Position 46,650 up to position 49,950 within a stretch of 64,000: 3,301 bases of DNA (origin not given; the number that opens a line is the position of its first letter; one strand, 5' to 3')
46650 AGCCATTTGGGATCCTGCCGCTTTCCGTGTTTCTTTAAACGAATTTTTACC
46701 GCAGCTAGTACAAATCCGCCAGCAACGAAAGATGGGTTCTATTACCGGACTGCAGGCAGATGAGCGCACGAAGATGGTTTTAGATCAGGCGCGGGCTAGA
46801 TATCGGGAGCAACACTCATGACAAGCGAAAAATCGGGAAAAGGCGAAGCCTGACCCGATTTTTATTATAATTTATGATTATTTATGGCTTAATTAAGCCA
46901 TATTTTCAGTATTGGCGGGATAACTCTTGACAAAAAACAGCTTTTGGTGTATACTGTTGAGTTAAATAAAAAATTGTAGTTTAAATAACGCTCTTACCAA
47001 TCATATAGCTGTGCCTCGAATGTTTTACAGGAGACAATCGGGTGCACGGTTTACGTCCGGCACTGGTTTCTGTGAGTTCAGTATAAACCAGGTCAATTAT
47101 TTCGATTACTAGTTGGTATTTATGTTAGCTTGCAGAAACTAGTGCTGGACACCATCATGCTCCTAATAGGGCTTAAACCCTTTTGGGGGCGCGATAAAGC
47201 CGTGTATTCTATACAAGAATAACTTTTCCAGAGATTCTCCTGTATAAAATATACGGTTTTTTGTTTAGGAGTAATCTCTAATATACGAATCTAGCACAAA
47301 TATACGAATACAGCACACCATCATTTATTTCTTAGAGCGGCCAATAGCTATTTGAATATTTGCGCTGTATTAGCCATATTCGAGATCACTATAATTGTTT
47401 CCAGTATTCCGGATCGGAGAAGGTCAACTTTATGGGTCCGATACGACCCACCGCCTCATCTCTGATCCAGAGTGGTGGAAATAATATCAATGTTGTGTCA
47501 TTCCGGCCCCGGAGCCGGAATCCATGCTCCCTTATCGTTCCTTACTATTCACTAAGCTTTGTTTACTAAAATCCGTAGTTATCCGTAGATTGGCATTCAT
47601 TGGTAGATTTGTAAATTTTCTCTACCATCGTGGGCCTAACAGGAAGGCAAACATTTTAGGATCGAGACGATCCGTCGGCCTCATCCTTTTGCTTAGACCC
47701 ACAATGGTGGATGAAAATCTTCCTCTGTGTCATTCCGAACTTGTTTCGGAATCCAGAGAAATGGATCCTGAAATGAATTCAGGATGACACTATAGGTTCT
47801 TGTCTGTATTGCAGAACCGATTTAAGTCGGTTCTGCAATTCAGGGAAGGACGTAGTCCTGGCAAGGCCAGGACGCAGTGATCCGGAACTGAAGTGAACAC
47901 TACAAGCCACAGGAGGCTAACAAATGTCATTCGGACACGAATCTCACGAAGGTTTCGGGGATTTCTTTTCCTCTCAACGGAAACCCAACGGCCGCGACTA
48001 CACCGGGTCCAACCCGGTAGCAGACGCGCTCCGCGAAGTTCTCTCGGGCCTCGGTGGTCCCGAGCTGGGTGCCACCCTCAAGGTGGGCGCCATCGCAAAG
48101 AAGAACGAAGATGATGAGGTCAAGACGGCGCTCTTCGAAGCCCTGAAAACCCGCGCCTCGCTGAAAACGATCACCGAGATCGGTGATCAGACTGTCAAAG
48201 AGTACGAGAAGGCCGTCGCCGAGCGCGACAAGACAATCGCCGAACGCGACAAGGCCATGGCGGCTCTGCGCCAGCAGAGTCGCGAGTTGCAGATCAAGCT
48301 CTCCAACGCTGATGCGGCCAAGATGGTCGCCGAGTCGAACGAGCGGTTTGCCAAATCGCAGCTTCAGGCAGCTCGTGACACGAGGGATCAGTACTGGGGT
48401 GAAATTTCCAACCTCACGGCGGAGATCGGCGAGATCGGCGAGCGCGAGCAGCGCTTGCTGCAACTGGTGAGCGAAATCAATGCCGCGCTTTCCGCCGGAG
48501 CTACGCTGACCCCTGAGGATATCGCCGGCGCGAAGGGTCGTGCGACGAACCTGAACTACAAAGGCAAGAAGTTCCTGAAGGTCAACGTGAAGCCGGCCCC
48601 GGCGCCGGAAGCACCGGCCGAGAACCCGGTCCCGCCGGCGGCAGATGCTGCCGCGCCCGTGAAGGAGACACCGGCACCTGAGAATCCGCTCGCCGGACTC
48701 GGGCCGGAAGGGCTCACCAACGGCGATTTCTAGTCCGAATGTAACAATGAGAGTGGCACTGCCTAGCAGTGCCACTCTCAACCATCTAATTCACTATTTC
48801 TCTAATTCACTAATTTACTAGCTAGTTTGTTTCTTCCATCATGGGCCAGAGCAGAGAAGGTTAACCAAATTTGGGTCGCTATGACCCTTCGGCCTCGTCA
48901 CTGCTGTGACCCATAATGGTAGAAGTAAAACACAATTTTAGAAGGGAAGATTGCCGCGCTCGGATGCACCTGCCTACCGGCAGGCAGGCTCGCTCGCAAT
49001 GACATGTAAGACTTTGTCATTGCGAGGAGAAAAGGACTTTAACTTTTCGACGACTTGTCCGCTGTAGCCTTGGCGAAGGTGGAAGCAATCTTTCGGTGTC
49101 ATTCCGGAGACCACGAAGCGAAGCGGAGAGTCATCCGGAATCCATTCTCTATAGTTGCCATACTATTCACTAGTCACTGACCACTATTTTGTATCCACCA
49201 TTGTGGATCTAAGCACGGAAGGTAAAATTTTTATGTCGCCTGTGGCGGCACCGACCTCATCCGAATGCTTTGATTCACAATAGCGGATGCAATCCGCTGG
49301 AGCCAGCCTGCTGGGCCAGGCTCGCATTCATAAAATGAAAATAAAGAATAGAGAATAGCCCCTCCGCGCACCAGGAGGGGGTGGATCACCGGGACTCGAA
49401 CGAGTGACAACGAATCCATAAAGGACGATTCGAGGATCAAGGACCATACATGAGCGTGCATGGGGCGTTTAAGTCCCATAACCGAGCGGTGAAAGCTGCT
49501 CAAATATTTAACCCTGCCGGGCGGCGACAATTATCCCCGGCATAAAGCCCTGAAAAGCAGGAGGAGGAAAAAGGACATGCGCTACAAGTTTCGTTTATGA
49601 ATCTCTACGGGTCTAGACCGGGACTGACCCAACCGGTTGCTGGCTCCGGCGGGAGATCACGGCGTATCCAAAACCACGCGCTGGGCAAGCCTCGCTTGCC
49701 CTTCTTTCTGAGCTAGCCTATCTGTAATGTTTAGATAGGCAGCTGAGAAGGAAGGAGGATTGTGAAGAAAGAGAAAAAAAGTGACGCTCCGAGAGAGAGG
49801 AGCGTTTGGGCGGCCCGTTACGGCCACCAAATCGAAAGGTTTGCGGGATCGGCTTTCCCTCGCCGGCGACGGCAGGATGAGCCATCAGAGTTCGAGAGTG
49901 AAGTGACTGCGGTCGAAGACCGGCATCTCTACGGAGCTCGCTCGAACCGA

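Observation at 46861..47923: Consensus sigma70 promoter driving an ORF-free, highly structured ~1-kb region: candidate novel ncRNA(s)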

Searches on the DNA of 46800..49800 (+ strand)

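Call 4: search_rna_families(source=window, start=46800, end=49800, threshold=evalue, max_evalue=5, show_alignments=3)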
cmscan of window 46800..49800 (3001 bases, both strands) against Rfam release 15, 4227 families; matches with E-value up to 5: 10.
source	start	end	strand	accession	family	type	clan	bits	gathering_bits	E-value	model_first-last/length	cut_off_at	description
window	48424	48511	+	RF03062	xerDC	Cis-reg;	-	20.8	72.5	2.2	1-126/126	no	xerDC RNA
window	48750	48778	-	RF03871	mir-5681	Gene; miRNA;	-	20.4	88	0.7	1-61/61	no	mir-5681 microRNA precursor family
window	49699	49756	+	RF04132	mir-4436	Gene; miRNA;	-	19.9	74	0.93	1-85/85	no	mir-4436 microRNA precursor family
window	48750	48778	+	RF03871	mir-5681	Gene; miRNA;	-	19.8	88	1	1-61/61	no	mir-5681 microRNA precursor family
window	49698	49757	+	RF03872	MIR6426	Gene; miRNA;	-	19.7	96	1.8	1-84/84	no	MIR6426 microRNA precursor family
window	47784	47864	+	RF01045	mir-544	Gene; miRNA;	-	19.3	66.5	3.3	1-84/84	no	mir-544 microRNA precursor family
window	49692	49765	+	RF03491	mir-3146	Gene; miRNA;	-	18.7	96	4.8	1-79/79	no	mir-3146 microRNA precursor family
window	47397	47486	+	RF03375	MIR1094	Gene; miRNA;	-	17.5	80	4.5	1-104/104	no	MIR1094 microRNA precursor family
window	47713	47865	+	RF00563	SNORA53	Gene; snRNA; snoRNA; HACA-box;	-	16.5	38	0.91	1-248/248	no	Small nucleolar RNA SNORA53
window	48715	48782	+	RF02377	SurA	Gene; sRNA;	-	12.7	100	2.8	1-279/279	no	SurA sRNA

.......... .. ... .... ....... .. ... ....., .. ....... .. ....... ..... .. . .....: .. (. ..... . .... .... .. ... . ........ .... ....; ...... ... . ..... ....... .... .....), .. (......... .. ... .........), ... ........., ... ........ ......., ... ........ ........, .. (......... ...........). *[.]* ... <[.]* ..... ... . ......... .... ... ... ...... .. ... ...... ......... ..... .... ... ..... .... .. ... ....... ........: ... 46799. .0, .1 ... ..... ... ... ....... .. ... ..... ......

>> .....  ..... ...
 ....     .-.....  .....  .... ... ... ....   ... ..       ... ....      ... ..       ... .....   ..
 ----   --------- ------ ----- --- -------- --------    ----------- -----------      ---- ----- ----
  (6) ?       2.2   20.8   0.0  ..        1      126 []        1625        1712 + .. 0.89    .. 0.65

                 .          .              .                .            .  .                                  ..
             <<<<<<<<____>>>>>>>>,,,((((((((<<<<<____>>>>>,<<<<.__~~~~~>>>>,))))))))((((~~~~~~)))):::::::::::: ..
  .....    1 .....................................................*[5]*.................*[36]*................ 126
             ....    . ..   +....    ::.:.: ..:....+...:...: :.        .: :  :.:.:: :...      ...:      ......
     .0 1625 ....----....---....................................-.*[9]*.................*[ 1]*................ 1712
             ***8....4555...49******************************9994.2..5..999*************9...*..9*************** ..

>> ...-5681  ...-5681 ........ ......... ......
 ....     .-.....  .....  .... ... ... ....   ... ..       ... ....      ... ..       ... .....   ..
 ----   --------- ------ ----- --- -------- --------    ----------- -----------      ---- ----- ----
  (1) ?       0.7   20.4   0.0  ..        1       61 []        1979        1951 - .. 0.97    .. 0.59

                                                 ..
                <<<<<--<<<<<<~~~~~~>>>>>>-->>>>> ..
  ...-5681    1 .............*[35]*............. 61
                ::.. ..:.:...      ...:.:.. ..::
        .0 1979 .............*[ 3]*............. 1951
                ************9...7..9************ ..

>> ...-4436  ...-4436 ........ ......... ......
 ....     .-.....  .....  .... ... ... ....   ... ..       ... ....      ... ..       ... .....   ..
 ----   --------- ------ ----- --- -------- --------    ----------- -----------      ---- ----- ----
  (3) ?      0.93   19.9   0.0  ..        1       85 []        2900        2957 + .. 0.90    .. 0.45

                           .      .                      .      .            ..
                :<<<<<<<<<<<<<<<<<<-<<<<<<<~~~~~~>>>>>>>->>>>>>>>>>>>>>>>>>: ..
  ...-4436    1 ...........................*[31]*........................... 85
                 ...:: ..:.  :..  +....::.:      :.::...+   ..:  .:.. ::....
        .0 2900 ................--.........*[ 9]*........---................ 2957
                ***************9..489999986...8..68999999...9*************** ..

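Call 32: build_rna_model(alignment_id=A4)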
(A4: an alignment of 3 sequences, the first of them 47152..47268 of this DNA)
Model R1 built from alignment A4 (3 sequences, 124 columns); structure: RNAalifold consensus.
model positions 119; base pairs 42; branch points 1; effective number of sequences 1; information 0.59 bits per position. Calibrated on 0.2 Mb of random sequence (short: E-values are rough).
structure used (alignment columns):
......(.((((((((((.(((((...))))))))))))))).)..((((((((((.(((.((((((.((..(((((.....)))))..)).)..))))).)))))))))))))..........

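Call 33: search_with_rna_model(model_id=R1, sources=[window, L003, L004, L005, L006, L007, L008, L009, L010, L011, L013, L014, L016, L023, L025, L026, L031, L040, L048, L061, L062, L069, L080, L012, L015, L019, L024], max_evalue=1, show_alignments=6)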
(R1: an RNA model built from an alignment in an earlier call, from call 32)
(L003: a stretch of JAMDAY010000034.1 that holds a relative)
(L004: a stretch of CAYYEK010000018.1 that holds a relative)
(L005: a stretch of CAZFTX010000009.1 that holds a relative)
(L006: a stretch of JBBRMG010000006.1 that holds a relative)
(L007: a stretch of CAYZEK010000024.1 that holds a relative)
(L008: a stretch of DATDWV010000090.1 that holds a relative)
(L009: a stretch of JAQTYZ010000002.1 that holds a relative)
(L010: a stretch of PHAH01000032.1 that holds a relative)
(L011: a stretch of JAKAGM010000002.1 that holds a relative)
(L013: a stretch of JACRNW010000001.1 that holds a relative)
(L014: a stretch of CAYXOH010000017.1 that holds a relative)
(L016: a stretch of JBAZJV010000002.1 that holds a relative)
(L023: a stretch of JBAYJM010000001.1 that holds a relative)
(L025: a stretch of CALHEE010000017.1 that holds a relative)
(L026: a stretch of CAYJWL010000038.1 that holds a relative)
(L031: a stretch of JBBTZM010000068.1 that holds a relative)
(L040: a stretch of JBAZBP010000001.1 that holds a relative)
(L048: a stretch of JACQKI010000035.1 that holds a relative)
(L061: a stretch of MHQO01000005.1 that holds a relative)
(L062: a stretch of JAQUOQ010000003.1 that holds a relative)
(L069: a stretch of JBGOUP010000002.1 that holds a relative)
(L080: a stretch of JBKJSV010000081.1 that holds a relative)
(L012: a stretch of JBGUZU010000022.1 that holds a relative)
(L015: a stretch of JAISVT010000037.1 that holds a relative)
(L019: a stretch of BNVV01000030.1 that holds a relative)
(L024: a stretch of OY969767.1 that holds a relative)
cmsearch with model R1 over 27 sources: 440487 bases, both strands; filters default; matches with E-value up to 1: 11.
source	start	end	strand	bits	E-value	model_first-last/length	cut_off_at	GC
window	47150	47268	+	125.3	1.5e-24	1-119/119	no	0.39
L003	11515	11630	+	117.4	7.9e-23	1-119/119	no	0.34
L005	12262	12383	+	116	1.7e-22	1-119/119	no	0.39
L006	13977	14081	+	40.7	3.6e-06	1-119/119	no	0.46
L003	11554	11671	-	39.8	5.5e-06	1-119/119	no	0.32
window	47190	47282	-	38.7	9.6e-06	1-119/119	no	0.32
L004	12381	12467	+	31.9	0.00029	1-119/119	no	0.43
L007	4687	4769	+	29.6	0.0009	1-119/119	no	0.48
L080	2214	2317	+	25.3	0.0076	1-119/119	no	0.45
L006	11675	11764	+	17.7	0.35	1-119/119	no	0.33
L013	11017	11088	+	16.1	0.77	1-119/119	no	0.31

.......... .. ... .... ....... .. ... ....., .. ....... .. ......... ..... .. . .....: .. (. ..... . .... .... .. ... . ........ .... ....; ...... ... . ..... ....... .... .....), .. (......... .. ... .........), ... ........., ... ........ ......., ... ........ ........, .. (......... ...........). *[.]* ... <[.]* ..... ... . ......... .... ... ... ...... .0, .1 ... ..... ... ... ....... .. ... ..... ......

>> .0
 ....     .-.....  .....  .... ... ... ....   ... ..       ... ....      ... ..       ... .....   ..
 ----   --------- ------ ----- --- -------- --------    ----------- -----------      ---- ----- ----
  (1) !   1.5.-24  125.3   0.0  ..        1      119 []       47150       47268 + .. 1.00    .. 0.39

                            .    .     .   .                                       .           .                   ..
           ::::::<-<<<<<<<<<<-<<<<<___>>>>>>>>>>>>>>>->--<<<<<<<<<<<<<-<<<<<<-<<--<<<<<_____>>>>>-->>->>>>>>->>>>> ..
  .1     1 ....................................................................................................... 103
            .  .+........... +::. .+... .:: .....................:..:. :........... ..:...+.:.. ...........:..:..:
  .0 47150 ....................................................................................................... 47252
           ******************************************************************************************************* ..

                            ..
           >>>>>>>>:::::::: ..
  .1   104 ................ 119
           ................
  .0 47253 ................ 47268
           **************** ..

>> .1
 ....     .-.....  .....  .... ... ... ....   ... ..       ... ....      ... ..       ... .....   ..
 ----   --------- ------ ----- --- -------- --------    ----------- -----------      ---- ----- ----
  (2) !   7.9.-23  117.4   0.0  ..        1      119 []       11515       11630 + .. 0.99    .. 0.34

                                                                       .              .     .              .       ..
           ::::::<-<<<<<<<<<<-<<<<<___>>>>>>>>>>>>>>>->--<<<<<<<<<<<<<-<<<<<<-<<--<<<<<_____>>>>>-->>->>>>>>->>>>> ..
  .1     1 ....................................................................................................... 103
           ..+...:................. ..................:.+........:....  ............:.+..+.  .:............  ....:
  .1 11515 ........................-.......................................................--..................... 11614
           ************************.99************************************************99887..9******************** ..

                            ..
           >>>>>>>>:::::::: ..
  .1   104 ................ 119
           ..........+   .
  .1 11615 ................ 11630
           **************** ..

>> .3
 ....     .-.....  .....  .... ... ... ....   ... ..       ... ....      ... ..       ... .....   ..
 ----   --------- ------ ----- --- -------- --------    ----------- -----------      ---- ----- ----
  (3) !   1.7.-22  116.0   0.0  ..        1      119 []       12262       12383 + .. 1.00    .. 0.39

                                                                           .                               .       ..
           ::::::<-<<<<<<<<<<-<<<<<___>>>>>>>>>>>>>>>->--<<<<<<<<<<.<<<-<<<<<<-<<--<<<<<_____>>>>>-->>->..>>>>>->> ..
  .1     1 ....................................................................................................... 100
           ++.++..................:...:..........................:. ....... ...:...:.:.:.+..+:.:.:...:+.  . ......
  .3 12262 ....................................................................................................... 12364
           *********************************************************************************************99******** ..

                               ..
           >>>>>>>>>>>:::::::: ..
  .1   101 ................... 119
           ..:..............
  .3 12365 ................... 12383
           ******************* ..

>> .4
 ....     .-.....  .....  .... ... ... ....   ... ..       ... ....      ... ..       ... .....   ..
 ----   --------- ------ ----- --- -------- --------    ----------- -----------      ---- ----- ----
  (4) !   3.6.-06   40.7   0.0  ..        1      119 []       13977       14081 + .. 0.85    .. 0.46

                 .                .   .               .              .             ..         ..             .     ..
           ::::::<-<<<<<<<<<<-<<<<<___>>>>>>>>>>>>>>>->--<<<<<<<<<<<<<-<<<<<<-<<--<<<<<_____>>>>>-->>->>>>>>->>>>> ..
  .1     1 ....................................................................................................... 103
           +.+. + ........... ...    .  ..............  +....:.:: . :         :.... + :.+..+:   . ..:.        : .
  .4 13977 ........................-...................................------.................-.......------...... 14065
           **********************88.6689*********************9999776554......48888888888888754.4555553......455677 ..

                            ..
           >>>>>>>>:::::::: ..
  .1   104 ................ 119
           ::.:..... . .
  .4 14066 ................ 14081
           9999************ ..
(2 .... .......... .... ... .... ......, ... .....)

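Call 57: build_rna_model(alignment_id=A5, structure=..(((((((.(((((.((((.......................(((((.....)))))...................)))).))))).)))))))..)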
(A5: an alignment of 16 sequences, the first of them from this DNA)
Model R2 built from alignment A5 (16 sequences, 97 columns); structure: as given.
model positions 86; base pairs 21; branch points 0; effective number of sequences 5.61; information 0.661 bits per position. Calibrated on 0.2 Mb of random sequence (short: E-values are rough).
structure used (alignment columns):
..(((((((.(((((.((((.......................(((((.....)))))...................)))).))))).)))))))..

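Call 58: search_with_rna_model(model_id=R2, sources=[window, L003, L004, L005, L006, L007, L008, L009, L010, L011, L013, L014, L016, L023, L025, L026, L031, L040, L048, L061, L062, L069, L080, L084, L085, L086, L088, L089, L090, L092, L094, L095, L096, L097, L098, L099, L100, L102, L103, L105, L106, L107, L108, L109, L110, L111, L112, L113, L114, L116, L118, L120, L121, L122, L123, L124, L127, L130], max_evalue=0.1, make_alignment=true)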
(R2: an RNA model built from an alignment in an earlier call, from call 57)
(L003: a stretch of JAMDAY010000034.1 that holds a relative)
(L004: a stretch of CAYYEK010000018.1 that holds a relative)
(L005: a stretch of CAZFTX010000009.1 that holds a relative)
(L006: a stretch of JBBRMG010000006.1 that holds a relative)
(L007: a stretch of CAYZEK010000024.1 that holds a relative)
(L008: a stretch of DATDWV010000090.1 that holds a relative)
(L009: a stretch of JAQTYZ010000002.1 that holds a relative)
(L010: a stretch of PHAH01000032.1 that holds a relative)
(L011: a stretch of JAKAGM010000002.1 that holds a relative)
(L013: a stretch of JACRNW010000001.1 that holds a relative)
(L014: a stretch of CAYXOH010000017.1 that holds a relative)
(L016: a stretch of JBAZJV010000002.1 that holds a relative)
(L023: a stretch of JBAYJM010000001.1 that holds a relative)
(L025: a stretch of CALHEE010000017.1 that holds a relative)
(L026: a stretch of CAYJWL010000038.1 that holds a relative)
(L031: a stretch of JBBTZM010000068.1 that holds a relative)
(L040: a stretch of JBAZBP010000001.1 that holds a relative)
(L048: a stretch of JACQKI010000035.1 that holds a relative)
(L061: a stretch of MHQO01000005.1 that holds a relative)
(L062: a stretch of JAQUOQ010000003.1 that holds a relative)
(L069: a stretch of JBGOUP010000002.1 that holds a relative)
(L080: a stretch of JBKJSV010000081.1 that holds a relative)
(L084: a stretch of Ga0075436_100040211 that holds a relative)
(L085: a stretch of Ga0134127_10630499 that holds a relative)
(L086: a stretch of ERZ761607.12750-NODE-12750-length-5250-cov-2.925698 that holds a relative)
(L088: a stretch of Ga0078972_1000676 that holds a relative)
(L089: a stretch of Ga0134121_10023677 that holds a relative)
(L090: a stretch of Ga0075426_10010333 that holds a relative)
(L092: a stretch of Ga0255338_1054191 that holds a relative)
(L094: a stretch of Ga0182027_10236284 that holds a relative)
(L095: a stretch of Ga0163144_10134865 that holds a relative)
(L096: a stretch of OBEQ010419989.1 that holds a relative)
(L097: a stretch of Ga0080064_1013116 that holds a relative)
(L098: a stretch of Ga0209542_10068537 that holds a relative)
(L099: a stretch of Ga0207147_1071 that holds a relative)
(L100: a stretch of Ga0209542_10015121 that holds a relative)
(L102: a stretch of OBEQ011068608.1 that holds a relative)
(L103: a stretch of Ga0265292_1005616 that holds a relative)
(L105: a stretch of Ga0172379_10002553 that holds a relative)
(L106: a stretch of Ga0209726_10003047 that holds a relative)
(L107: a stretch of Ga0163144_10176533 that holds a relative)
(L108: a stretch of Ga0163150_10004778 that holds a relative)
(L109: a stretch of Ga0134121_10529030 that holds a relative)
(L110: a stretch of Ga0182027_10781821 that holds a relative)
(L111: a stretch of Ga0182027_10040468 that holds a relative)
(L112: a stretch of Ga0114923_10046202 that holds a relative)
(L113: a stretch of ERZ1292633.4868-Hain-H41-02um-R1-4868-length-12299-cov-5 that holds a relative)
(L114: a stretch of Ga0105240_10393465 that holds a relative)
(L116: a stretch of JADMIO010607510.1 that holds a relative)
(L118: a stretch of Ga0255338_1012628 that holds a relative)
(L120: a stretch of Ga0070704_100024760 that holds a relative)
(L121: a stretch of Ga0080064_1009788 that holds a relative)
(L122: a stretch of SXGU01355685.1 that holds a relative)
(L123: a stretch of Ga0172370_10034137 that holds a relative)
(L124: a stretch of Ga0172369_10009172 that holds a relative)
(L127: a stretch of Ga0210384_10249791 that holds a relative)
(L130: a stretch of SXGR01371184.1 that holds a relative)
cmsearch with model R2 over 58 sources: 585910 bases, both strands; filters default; matches with E-value up to 0.1: 40.
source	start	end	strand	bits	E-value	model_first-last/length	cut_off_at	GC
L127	913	996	+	82.3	8.8e-19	1-86/86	no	0.52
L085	862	945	+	78.6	8.6e-18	1-86/86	no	0.49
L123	2159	2240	+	78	1.3e-17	1-86/86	no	0.49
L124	9983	10064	+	78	1.3e-17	1-86/86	no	0.49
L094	1502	1587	-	77.5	1.7e-17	1-86/86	no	0.45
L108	878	958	+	76.9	2.5e-17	1-86/86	no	0.48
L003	11768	11848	+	76.4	3.4e-17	1-86/86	no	0.57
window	47622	47710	+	75.4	6.4e-17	1-86/86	no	0.52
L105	312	396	-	72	5.2e-16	1-86/86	no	0.42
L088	3355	3441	+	71.8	6.1e-16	1-86/86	no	0.51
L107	2324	2410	+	70.7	1.2e-15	1-86/86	no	0.46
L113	3005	3087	-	68.3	5.3e-15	1-86/86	no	0.47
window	48833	48922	+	68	6.2e-15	1-86/86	no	0.52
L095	2161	2242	-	67.2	1.1e-14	1-86/86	no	0.52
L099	7633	7720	+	67.1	1.1e-14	1-86/86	no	0.48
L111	2014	2095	-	67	1.2e-14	1-86/86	no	0.49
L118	2897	2981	+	66.5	1.6e-14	1-86/86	no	0.49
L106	5975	6058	+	64.4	5.9e-14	1-86/86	no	0.5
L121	2818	2901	+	64.4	5.9e-14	1-86/86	no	0.5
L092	160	245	-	56.4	8.4e-12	1-86/86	no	0.47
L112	1618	1685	-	54.2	3.2e-11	1-86/86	no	0.44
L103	6507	6577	+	51.6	1.6e-10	1-76/86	3'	0.52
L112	1618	1685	+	37.7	9.1e-07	1-86/86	no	0.44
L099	7633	7720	-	25.9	0.0014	1-86/86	no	0.48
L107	2324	2410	-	25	0.0025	1-86/86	no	0.46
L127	913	996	-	23.9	0.0049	1-86/86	no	0.52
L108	878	958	-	23.8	0.0052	1-86/86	no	0.48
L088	3355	3441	-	23.8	0.0053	1-86/86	no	0.51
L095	2161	2242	+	21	0.029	1-86/86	no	0.52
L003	11768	11848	-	20.9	0.031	1-86/86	no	0.57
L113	3005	3087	+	20.7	0.036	1-86/86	no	0.47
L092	160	245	+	19.6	0.07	1-86/86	no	0.47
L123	2159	2240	-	19.5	0.078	1-86/86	no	0.49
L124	9983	10064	-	19.5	0.078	1-86/86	no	0.49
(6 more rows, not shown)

Alignment A6: 40 matches aligned to the model, 152 columns, each read 5' to 3' on its own strand. Consensus structure (alignment columns), stored with it:
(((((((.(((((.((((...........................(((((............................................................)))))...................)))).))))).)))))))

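Call 74: search_dna_similar(query=window:46920-47720:+, collection=phages, mode=distant, max_rows=5)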
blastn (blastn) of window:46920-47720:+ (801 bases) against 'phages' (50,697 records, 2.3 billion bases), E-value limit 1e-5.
No match.

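Call 79: search_with_rna_model(model_id=R2, sources=[L131, L132, L133, L134, L135, L136, L137], max_evalue=0.01, show_alignments=4)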
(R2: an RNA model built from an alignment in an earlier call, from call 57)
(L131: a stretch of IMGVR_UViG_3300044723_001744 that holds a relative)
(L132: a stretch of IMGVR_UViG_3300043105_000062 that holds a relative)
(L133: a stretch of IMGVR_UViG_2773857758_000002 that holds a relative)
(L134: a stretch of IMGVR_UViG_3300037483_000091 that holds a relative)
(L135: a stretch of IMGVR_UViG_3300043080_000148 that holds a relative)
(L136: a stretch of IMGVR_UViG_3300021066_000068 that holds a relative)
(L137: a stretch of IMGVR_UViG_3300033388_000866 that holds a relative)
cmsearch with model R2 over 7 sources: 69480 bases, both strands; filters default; matches with E-value up to 0.01: 0.
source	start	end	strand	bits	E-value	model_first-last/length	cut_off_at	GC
